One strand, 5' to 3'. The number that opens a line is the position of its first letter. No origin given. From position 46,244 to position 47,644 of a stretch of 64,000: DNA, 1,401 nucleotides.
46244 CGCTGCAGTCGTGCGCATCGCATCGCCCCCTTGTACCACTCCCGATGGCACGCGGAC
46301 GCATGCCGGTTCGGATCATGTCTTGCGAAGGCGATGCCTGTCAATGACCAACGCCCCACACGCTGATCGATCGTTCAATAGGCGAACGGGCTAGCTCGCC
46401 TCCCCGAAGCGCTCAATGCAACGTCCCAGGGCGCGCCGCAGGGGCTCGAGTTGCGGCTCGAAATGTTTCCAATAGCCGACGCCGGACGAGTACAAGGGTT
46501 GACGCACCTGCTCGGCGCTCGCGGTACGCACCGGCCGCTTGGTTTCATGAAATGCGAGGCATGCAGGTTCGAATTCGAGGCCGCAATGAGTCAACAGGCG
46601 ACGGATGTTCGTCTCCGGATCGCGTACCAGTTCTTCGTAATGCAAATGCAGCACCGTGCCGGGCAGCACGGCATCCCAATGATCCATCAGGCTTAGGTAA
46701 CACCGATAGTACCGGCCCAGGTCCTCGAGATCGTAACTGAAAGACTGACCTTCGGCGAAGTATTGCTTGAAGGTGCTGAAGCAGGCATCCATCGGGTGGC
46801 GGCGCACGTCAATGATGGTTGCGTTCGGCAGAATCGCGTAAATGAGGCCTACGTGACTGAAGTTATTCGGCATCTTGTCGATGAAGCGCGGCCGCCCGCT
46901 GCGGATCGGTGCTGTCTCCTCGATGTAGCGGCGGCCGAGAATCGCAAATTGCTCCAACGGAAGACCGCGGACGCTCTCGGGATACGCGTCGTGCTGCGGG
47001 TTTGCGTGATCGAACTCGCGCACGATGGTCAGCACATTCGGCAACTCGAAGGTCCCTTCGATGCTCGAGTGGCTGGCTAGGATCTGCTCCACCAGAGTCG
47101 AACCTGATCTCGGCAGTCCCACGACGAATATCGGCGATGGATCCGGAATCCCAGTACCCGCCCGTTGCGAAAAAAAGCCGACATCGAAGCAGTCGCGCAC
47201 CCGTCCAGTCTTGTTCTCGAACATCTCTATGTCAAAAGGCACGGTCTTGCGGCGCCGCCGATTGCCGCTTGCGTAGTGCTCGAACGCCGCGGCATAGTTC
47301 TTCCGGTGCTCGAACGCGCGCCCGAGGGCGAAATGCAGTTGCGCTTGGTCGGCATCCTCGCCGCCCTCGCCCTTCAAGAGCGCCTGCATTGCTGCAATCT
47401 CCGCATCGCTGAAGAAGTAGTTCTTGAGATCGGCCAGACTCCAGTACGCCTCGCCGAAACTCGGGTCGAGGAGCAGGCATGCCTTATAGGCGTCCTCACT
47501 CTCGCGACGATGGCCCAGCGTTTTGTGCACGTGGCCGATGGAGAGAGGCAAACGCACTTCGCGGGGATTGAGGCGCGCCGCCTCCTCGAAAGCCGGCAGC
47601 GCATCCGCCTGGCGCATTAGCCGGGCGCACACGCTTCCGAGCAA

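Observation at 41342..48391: Third module in inverted order, with two tandem receptors, directly downstream of a GbdR-like regulator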

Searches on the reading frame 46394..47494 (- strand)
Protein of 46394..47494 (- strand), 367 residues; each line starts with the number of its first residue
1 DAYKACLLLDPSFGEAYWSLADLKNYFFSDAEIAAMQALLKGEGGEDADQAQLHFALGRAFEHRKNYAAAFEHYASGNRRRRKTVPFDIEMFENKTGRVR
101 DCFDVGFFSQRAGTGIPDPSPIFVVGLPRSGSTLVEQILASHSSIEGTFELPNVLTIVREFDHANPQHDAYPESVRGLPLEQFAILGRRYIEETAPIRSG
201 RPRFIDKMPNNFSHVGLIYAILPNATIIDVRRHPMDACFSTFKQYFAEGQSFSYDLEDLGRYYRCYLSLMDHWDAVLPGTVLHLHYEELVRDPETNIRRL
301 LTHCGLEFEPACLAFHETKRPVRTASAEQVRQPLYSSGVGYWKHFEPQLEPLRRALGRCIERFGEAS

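Call 66: search_protein_representatives(protein=window:46394-47494:-)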
Query: 367 residues. Proteins with E-value up to 0.001 (for the whole library): 30030; up to 1e-10: 21711; up to 1e-30: 12854. The best 150 are listed.
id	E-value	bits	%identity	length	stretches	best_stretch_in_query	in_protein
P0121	1.6e-231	784.4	36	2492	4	1-356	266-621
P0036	1.0e-209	712.7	82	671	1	2-366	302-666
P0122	3.7e-182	621.9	47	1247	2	2-358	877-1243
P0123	5.4e-172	588.5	37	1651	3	37-353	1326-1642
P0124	1.9e-171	586.7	44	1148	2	2-357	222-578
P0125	3.4e-164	562.9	41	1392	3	20-356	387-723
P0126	1.3e-160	551.0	41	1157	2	5-357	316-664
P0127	2.2e-158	543.7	36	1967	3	50-362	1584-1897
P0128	3.3e-157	539.9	41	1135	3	2-357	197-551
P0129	9.0e-152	522.0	40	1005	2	4-356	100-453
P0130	7.7e-151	518.9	39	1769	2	1-357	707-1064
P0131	1.0e-150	518.5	63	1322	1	2-365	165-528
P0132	1.1e-149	515.1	63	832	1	3-363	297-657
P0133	1.3e-147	508.3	42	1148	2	3-357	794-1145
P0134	3.7e-145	500.2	39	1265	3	2-358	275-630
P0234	2.8e-101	355.8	49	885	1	1-363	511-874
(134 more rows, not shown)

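Call 67: search_protein_families(library=pfam, proteins=[P0131, P0132, P0122, P0124, P0234], max_evalue=0.000001)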
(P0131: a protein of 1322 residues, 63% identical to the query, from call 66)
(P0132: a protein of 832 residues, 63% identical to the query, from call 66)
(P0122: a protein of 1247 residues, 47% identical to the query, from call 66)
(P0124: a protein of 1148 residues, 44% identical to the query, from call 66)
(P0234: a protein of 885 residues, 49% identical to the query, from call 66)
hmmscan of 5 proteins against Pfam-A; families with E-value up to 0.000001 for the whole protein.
P0131 (1322 aa): 9 families
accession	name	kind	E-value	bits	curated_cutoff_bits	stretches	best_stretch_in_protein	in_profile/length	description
PF13469.12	Sulfotransfer_3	-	1.6e-50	172.8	27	1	284-472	1-215/216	Sulfotransferase family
PF00593.30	TonB_dep_Rec_b-barrel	-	3.4e-30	106.7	27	1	881-1278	77-436/436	TonB dependent receptor-like, beta-barrel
PF07715.20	Plug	-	6.8e-15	55.9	23.9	1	593-703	3-107/107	TonB-dependent Receptor Plug Domain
PF13428.12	TPR_14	-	4.6e-11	42.7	23.5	0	47-81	7-41/44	Tetratricopeptide repeat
PF13414.12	TPR_11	-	3.4e-10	39.9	26.8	0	126-156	11-41/42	TPR repeat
PF07719.23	TPR_2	-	2.9e-09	36.8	27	0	42-70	2-30/34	Tetratricopeptide repeat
PF00685.33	Sulfotransfer_1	-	1.3e-08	35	22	1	284-474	3-186/255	Sulfotransferase domain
PF00515.34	TPR_1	-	1.2e-07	31.6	27.8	0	42-69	2-29/34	Tetratricopeptide repeat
PF14559.12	TPR_19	-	2e-07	31.7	25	0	52-117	2-67/68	Tetratricopeptide repeat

P0132 (832 aa): 16 families
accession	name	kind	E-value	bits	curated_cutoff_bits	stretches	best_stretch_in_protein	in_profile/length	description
PF13469.12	Sulfotransfer_3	-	9e-50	170.3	27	1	415-604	1-216/216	Sulfotransferase family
PF07719.23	TPR_2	-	1.3e-23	81.5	27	0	240-272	1-33/34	Tetratricopeptide repeat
PF13428.12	TPR_14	-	3.6e-23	80.1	23.5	0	74-114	3-43/44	Tetratricopeptide repeat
PF14559.12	TPR_19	-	4.3e-23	81.8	25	1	49-108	2-60/68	Tetratricopeptide repeat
PF07715.20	Plug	-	3.6e-18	66.5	23.9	1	715-826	2-107/107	TonB-dependent Receptor Plug Domain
PF13432.12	TPR_16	-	1.5e-17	64.1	32.7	1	77-137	2-62/65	Tetratricopeptide repeat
PF23914.1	TPR_CcmH_CycH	-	1.4e-16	61.2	42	0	95-197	39-146/158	Cytochrome c-type biogenesis protein H TPR domain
PF00515.34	TPR_1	-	2.7e-15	55.9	27.8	0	241-272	2-33/34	Tetratricopeptide repeat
PF00685.33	Sulfotransfer_1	-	1.6e-12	47.8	22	1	415-626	3-207/255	Sulfotransferase domain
PF13181.12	TPR_8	-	4.4e-12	45.6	25.7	0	241-272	2-33/34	Tetratricopeptide repeat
PF13424.12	TPR_12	-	1.2e-10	41.8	30.1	0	43-99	8-72/77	Tetratricopeptide repeat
PF13431.12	TPR_17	-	2.3e-09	37.2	24.4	0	194-227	1-34/34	Tetratricopeptide repeat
PF24575.1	TPR_Slam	-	2.7e-09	37.8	35.2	0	133-184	42-93/104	Surface lipoprotein assembly modifier, N-terminal TPR repeats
PF13176.12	TPR_7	-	9.8e-09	35.1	27.9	0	78-104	5-31/36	Tetratricopeptide repeat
PF13414.12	TPR_11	-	1.2e-08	34.9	26.8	0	257-288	11-42/42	TPR repeat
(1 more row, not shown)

P0122 (1247 aa): 9 families
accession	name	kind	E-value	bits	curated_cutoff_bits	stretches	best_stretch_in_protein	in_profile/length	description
PF13469.12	Sulfotransfer_3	-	1.6e-86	290.4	27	2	1003-1194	1-215/216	Sulfotransferase family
PF00685.33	Sulfotransfer_1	-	1.7e-22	80.5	22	2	386-582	2-188/255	Sulfotransferase domain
PF13432.12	TPR_16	-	2.4e-21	76.2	32.7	0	212-272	3-63/65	Tetratricopeptide repeat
PF14559.12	TPR_19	-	3.8e-17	62.8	25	0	220-280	5-64/68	Tetratricopeptide repeat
PF13428.12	TPR_14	-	1.8e-16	59.4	23.5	0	641-679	5-43/44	Tetratricopeptide repeat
PF13181.12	TPR_8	-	4.2e-13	48.7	25.7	0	211-239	6-34/34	Tetratricopeptide repeat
PF23914.1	TPR_CcmH_CycH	-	4.2e-09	36.9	42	0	126-233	38-148/158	Cytochrome c-type biogenesis protein H TPR domain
PF07719.23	TPR_2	-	2.6e-08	33.8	27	0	140-169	3-32/34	Tetratricopeptide repeat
PF13431.12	TPR_17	-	2.8e-08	33.8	24.4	0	664-690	6-32/34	Tetratricopeptide repeat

P0124 (1148 aa): 19 families
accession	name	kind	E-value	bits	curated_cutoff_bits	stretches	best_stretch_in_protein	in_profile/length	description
PF13469.12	Sulfotransfer_3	-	1.4e-100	336.4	27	2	897-1087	1-216/216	Sulfotransferase family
PF07719.23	TPR_2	-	3.4e-59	192.5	27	0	200-233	1-34/34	Tetratricopeptide repeat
PF00515.34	TPR_1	-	5.1e-59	194.3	27.8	2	98-131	1-34/34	Tetratricopeptide repeat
PF13414.12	TPR_11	-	5.4e-58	192.9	26.8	3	663-702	3-42/42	TPR repeat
PF13181.12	TPR_8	-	2.5e-51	167.9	25.7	0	98-131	1-34/34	Tetratricopeptide repeat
PF13431.12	TPR_17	-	8.6e-47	154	24.4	0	121-153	2-34/34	Tetratricopeptide repeat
PF14559.12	TPR_19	-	6.6e-44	148.5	25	2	111-170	4-63/68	Tetratricopeptide repeat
PF13424.12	TPR_12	-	1.5e-40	137.7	30.1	3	96-162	1-75/77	Tetratricopeptide repeat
PF13432.12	TPR_16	-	1.9e-40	137.3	32.7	3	694-755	3-64/65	Tetratricopeptide repeat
PF13428.12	TPR_14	-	3.8e-37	123.4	23.5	0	134-174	3-43/44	Tetratricopeptide repeat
PF00685.33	Sulfotransfer_1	-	1.9e-32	113.1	22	2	897-1086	3-184/255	Sulfotransferase domain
PF13176.12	TPR_7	-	1e-30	103.6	27.9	0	830-852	2-24/36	Tetratricopeptide repeat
PF13374.12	TPR_10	-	5.4e-26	90.2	27.5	0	204-229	6-31/42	Tetratricopeptide repeat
PF23914.1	TPR_CcmH_CycH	-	3.9e-17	63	42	0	91-194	43-149/158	Cytochrome c-type biogenesis protein H TPR domain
PF13371.12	TPR_9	-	4.1e-14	52.8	35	0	666-724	7-65/73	Tetratricopeptide repeat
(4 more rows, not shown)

P0234 (885 aa): 15 families
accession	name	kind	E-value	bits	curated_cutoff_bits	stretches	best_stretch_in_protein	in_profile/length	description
PF13469.12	Sulfotransfer_3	-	2.1e-42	146.3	27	1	631-820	1-215/216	Sulfotransferase family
PF14559.12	TPR_19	-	3.3e-32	111.1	25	1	58-120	3-65/68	Tetratricopeptide repeat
PF13428.12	TPR_14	-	3e-31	105.1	23.5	0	491-533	2-44/44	Tetratricopeptide repeat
PF07719.23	TPR_2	-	3.2e-24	83.5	27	0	490-522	1-33/34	Tetratricopeptide repeat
PF23914.1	TPR_CcmH_CycH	-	8.1e-20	71.7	42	0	377-488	39-153/158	Cytochrome c-type biogenesis protein H TPR domain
PF13181.12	TPR_8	-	1.7e-18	65.5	25.7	0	490-522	1-33/34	Tetratricopeptide repeat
PF00515.34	TPR_1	-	2.1e-18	65.7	27.8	0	80-113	1-34/34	Tetratricopeptide repeat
PF13432.12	TPR_16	-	8e-18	65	32.7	0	51-112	2-63/65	Tetratricopeptide repeat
PF13431.12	TPR_17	-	4.8e-16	58.1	24.4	0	316-344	4-32/34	Tetratricopeptide repeat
PF13371.12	TPR_9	-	2.9e-15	56.5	35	0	59-117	8-66/73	Tetratricopeptide repeat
PF13414.12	TPR_11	-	2e-13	50.2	26.8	0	56-94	4-42/42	TPR repeat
PF13424.12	TPR_12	-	1.4e-11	44.8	30.1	0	462-520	9-75/77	Tetratricopeptide repeat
PF13174.12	TPR_6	-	6.3e-10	39.5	26.3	0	49-78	3-32/33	Tetratricopeptide repeat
PF00685.33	Sulfotransfer_1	-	2.1e-09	37.6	22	1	629-822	1-186/255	Sulfotransferase domain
PF24575.1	TPR_Slam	-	5.8e-07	30.3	35.2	0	237-312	25-102/104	Surface lipoprotein assembly modifier, N-terminal TPR repeats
